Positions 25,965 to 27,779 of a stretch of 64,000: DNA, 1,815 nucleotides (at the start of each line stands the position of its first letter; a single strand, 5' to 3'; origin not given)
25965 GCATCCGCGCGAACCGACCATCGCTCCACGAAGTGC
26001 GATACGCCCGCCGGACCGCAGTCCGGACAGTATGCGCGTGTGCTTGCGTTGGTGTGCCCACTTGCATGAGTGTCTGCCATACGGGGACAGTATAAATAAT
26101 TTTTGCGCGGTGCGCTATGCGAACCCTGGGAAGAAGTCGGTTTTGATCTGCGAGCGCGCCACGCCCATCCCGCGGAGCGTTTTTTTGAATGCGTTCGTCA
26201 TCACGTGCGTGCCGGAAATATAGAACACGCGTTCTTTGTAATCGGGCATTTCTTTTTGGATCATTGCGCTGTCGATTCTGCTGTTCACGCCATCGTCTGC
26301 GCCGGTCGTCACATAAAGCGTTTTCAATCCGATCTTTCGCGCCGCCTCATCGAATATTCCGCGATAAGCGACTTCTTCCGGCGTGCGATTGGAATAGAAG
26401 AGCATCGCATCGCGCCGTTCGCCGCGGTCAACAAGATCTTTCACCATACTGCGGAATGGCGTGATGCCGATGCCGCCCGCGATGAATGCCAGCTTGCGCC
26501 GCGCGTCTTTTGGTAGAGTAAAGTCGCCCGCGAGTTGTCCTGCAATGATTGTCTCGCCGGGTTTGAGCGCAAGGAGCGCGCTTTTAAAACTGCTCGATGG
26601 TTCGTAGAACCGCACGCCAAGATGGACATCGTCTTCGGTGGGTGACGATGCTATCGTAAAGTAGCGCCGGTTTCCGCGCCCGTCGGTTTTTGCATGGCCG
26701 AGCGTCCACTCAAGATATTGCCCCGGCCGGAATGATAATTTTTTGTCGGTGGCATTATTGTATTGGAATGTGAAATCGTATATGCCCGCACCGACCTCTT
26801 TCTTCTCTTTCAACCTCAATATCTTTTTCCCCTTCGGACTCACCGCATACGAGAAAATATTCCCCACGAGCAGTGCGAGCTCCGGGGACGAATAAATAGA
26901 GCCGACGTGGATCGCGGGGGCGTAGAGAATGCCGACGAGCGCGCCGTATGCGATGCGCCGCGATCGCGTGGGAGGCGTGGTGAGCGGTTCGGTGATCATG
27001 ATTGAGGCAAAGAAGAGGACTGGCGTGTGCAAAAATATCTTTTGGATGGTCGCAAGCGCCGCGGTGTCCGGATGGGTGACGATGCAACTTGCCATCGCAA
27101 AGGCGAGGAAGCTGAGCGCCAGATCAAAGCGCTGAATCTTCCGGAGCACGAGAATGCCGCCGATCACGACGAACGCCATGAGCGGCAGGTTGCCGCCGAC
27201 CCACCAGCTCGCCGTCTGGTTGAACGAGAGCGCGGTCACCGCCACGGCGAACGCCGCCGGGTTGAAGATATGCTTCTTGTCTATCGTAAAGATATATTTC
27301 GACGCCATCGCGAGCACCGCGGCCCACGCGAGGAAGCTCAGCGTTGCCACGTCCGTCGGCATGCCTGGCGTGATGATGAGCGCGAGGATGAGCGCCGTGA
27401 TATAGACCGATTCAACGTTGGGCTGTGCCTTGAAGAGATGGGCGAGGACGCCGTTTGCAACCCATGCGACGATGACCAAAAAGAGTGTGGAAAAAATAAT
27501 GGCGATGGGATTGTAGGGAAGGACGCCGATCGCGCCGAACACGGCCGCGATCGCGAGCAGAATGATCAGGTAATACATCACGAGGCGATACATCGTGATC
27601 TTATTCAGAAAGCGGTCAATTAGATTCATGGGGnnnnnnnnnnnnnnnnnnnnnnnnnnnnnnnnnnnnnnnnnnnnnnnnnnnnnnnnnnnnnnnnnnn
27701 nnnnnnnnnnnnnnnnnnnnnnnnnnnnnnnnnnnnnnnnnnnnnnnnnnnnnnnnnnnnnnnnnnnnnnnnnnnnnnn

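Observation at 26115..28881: Three-gene flavinylation-linked membrane redox operon: FMN-binding protein, ApbE, and an RnfD-like/FNR fusion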

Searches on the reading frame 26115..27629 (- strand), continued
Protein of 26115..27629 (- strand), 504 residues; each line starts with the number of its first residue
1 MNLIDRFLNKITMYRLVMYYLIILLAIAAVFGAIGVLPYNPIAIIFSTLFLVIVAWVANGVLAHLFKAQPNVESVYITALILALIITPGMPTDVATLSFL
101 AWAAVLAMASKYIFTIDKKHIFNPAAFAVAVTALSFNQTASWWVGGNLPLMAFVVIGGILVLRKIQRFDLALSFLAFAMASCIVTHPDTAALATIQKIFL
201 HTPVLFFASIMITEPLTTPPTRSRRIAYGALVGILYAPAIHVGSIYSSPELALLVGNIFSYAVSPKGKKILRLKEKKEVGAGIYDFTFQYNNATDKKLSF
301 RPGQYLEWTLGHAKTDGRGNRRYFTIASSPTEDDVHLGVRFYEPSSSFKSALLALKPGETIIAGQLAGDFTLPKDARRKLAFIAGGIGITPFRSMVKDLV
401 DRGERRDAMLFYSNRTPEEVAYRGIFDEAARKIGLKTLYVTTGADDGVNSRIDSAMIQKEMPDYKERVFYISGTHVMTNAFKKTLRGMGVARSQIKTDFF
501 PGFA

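Call 27: fold_search(model_id=the predicted structure, library=pdb)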
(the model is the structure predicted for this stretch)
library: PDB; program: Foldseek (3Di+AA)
matches with E <= 10: 1376; with E <= 0.001: 329
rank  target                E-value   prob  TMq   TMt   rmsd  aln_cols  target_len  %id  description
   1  6o0a                  4.6e-16  1.00  0.44  0.56  12.0       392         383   17  Crystal structure of flavohemoglobin from Malassezia yamatoensis with bound FAD and heme determined by iron SAD phasing (released 2019-03-06)
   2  1gvh                  5.0e-15  1.00  0.45  0.56  11.8       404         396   15  The X-ray structure of ferric Escherichia coli flavohemoglobin reveals an unespected geometry of the distal heme pocket (released 2002-08-06)
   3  5ogx                  9.6e-15  1.00  0.41  0.61   2.8       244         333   21  Crystal structure of Amycolatopsis cytochrome P450 reductase GcoB. (released 2018-07-04)
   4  4g1b_A                1.2e-14  1.00  0.43  0.54  12.2       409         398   17  X-ray structure of yeast flavohemoglobin in complex with econazole (released 2012-11-14)
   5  4g1v                  1.8e-14  1.00  0.44  0.54  12.2       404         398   16  X-ray structure of yeast flavohemoglobin (released 2012-11-14)
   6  8qta                  3.0e-14  1.00  0.39  0.48  18.2       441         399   16  Cryo-EM structure of Streptococcus pneumoniae NADPH oxidase F397A mutant in complex with NADPH (released 2024-07-24)
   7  7qty                  1.2e-13  1.00  0.40  0.71   6.3       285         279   20  X-ray structure of FAD domain of NqrF of Klebsiella pneumoniae (released 2022-02-09)
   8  8qt6                  1.9e-13  1.00  0.40  0.49  17.7       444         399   17  Cryo-EM structure of Streptococcus pneumoniae NADPH oxidase (released 2024-07-24)
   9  4eh1_B                3.8e-13  1.00  0.41  0.84   2.9       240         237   18  Crystal Structure of the Flavohem-like-FAD/NAD Binding Domain of Nitric Oxide Dioxygenase from Vibrio cholerae O1 biov (released 2012-04-25)
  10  1krh_A                5.2e-13  1.00  0.41  0.60   3.1       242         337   20  X-ray Structure of Benzoate Dioxygenase Reductase (released 2002-05-15)
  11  8ad0_F                5.2e-13  1.00  0.40  0.50   6.1       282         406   19  X-ray structure of Na+-NQR from Vibrio cholerae in different conformation at 3.1 A (released 2023-07-12)
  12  2r6h_A                5.7e-13  1.00  0.40  0.69   6.3       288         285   19  Crystal structure of the domain comprising the NAD binding and the FAD binding regions of the NADH:ubiquinone oxidored (released 2007-09-11)
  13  2r6h_D                7.4e-13  1.00  0.40  0.70   6.3       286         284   20  Crystal structure of the domain comprising the NAD binding and the FAD binding regions of the NADH:ubiquinone oxidored (released 2007-09-11)
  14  4wqm                  7.7e-13  1.00  0.38  0.57   4.1       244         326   22  Structure of the toluene 4-monooxygenase NADH oxidoreductase T4moF, K270S K271S variant (released 2015-09-09)
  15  8ad4_A                9.4e-13  1.00  0.40  0.71   6.2       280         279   20  X-ray structure of NqrF(129-408)of Vibrio cholerae in complex with NADH (released 2023-07-12)
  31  7c3a_C                3.8e-12  1.00  0.39  0.59   3.6       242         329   18  Ferredoxin reductase in carbazole 1,9a-dioxygenase (released 2021-05-26)
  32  7c3b_A                4.0e-12  1.00  0.39  0.59   3.3       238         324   18  Ferredoxin reductase in carbazole 1,9a-dioxygenase (FAD apo form) (released 2021-05-26)
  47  7c3b_C                9.8e-12  1.00  0.39  0.58   3.6       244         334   18  Ferredoxin reductase in carbazole 1,9a-dioxygenase (FAD apo form) (released 2021-05-26)
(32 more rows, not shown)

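Call 48: find_encoding_contigs(protein=window:26115-27629:-, flank=10000, max_places=3)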
Protein window:26115-27629:- (504 aa): no gene with exactly this product is on record in the collection.

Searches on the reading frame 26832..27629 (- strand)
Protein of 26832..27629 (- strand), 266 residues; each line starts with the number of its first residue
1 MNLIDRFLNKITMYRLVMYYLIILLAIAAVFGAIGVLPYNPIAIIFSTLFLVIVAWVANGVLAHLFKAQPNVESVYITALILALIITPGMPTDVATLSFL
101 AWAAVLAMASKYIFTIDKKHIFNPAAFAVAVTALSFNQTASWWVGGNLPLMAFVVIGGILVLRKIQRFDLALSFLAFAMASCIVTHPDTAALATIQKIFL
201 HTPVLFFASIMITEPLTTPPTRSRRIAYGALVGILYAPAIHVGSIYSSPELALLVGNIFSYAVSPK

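Call 30: search_solved_structures(query=A2, max_evalue=10, show_alignments=3)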
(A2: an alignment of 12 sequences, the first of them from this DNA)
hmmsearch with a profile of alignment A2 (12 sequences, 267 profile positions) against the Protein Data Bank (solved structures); distinct sequences matched with E-value up to 10: 3.
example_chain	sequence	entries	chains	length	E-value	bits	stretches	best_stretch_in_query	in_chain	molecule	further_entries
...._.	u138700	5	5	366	0.017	18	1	155-258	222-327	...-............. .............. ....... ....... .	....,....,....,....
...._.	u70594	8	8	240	1.1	12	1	53-102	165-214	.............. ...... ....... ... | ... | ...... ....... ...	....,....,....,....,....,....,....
5aoh_A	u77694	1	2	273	1.4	11.7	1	53-94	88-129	Spore coat protein CotH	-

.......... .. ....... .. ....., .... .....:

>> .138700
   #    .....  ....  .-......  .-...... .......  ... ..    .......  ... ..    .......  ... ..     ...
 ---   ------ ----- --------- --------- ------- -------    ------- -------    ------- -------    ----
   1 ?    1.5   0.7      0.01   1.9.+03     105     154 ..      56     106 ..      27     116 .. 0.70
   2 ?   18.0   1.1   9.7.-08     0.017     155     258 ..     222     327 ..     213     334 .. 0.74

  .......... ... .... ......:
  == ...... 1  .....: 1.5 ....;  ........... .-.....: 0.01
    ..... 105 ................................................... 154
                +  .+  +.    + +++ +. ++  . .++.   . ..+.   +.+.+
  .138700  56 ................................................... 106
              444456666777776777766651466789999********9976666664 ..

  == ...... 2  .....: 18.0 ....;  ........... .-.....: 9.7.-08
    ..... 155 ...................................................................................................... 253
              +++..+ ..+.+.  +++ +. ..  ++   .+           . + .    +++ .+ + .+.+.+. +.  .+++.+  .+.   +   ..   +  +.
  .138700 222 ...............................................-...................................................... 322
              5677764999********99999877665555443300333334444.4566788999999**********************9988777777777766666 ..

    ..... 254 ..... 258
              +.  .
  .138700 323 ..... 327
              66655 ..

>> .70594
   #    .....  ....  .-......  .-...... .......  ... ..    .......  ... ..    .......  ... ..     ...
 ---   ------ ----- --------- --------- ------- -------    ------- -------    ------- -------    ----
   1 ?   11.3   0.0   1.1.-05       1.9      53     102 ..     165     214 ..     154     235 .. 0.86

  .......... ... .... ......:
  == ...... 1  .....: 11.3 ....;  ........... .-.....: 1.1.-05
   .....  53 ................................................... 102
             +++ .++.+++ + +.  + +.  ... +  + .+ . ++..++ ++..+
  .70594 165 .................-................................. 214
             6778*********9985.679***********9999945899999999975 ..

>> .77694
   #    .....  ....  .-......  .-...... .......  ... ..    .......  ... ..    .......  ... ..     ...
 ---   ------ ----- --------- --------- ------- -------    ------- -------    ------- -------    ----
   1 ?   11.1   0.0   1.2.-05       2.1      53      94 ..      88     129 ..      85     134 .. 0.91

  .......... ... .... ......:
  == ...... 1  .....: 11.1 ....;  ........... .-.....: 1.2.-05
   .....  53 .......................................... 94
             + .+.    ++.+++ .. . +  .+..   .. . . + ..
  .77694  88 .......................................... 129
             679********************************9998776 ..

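Call 39: search_protein_representatives(alignment_id=A2)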
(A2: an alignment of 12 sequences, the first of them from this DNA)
Query: 12 sequences, 267 profile positions. Proteins with E-value up to 0.001 (for the whole library): 2406; up to 1e-10: 1216; up to 1e-30: 530. The best 150 are listed.
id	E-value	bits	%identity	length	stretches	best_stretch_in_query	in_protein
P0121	2.0e-98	345.7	-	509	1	1-267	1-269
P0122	4.0e-95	334.9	-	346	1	1-267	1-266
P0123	2.3e-90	319.2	-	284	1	1-267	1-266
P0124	3.7e-88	312.0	-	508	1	2-267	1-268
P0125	4.0e-87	308.6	-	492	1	14-267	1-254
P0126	9.3e-87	307.4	-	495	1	1-267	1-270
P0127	2.2e-85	302.9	-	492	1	1-267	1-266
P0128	5.0e-84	298.5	-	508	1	2-267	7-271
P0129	1.1e-83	297.4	-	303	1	1-267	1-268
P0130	1.2e-83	297.3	-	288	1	2-267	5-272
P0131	4.0e-83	295.5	-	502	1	1-267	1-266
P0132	2.2e-81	289.8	-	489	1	2-266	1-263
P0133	3.8e-80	285.8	-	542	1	3-267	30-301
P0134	1.5e-79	283.8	-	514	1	2-267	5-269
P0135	2.0e-79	283.4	-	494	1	14-267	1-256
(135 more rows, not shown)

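Call 54: predict_structure(alignment_id=A2)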
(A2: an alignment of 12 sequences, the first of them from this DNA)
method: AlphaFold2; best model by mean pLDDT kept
length: 266 residues; sequences in the alignment: 12
mean_pLDDT: 81.3   pTM: 0.81
mean pLDDT of the five models: 81.3, 76.1, 71.2, 70.3, 70.0
residues with pLDDT >= 90: 55; 70-90: 169; 50-70: 35; < 50: 7
segments of 3 or more residues with pLDDT < 50: 240-246
pLDDT, mean of each block of 10 residues (from residue 1): 82 88 89 82 93 94 88 86 87 89 91 74 83 72 62 83 87 88 73 70 77 81 90 72 51 85 75
secondary structure, 60 per line:
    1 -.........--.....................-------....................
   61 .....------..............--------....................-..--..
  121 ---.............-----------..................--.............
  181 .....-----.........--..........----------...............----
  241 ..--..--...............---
elements in order: H2-10 H13-33 H41-65 H72-85 H94-113 H124-136 H148-165 H168-185 H191-199 H202-211 H222-236 H249-263

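Call 56: fold_search(model_id=the predicted structure, library=pdb)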
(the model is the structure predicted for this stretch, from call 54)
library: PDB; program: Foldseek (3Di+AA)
matches with E <= 10: 220; with E <= 0.001: 13
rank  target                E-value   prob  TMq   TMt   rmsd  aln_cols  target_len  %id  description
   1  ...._D                7.6e-06  1.00  0.74  0.65   6.0       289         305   17  Cryo-EM structure of the NADH:ferredoxin oxidoreductase RNF from Azotobacter vinelandii, dithionite reduced (released 2024-06-26)
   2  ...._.                1.0e-05  1.00  0.69  0.54   7.6       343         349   14  Cryo-EM structure of the nitrogen-fixation associated NADH:ferredoxin oxidoreductase RNF from Azotobacter vinelandii (released 2023-11-01)
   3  9eri_D                4.1e-05  1.00  0.68  0.58   5.3       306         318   17  Cryo-EM structure of sodium pumping Rnf complex from Acetobacterium woodii bound to NADH (released 2025-03-05)
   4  9uuu_B                2.7e-04  1.00  0.54  0.39   6.0       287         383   17  Cryo-EM structure of Na+-translocating NADH-ubiquinone oxidoreductase from Vibrio cholerae reduced by NADH (released 2025-06-25)
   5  9ud3_B                3.3e-04  1.00  0.56  0.41   5.8       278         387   16  Cryo-EM structure of Na+-translocating NADH-ubiquinone oxidoreductase NqrB-T236Y mutant from Vibrio cholerae (released 2025-06-25)
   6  7xk6_B                4.1e-04  1.00  0.57  0.38   5.5       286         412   17  Cryo-EM structure of Na+-pumping NADH-ubiquinone oxidoreductase from Vibrio cholerae, with aurachin D-42 (released 2022-07-20)
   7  8a1x_B                4.3e-04  1.00  0.59  0.41   5.3       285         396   16  Sodium pumping NADH-quinone oxidoreductase with inhibitor DQA (released 2023-06-14)
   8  8acw_B                4.5e-04  1.00  0.57  0.42   5.4       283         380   16  X-ray structure of Na+-NQR from Vibrio cholerae at 3.4 A resolution (released 2023-07-12)
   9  8ad0_B                4.7e-04  1.00  0.60  0.44   5.0       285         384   17  X-ray structure of Na+-NQR from Vibrio cholerae in different conformation at 3.1 A (released 2023-07-12)
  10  7xk3_B                5.6e-04  1.00  0.59  0.43   5.3       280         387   16  Cryo-EM structure of Na+-pumping NADH-ubiquinone oxidoreductase from Vibrio cholerae, state 1 (released 2022-07-20)
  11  7zc6_D                6.1e-04  1.00  0.73  0.65   4.6       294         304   19  Na+ - translocating ferredoxin: NAD+ reductase (Rnf) of C. tetanomorphum (released 2022-09-28)
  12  8a1t_B                7.3e-04  1.00  0.58  0.42   5.2       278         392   17  Sodium pumping NADH-quinone oxidoreductase (released 2023-06-14)
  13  9lrr_B                7.3e-04  1.00  0.60  0.41   5.6       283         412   16  Cryo-EM structure of Na+-translocating NADH-ubiquinone oxidoreductase NqrB-G141A mutant from Vibrio cholerae with boun (released 2025-04-23)
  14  8a1v_B                1.2e-03  1.00  0.55  0.39   6.2       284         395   18  Sodium pumping NADH-quinone oxidoreductase with substrate Q2 (released 2023-06-14)
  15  8evu_B                2.5e-03  1.00  0.60  0.40   5.1       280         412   16  Cryo EM structure of Vibrio cholerae NQR (released 2022-11-16)
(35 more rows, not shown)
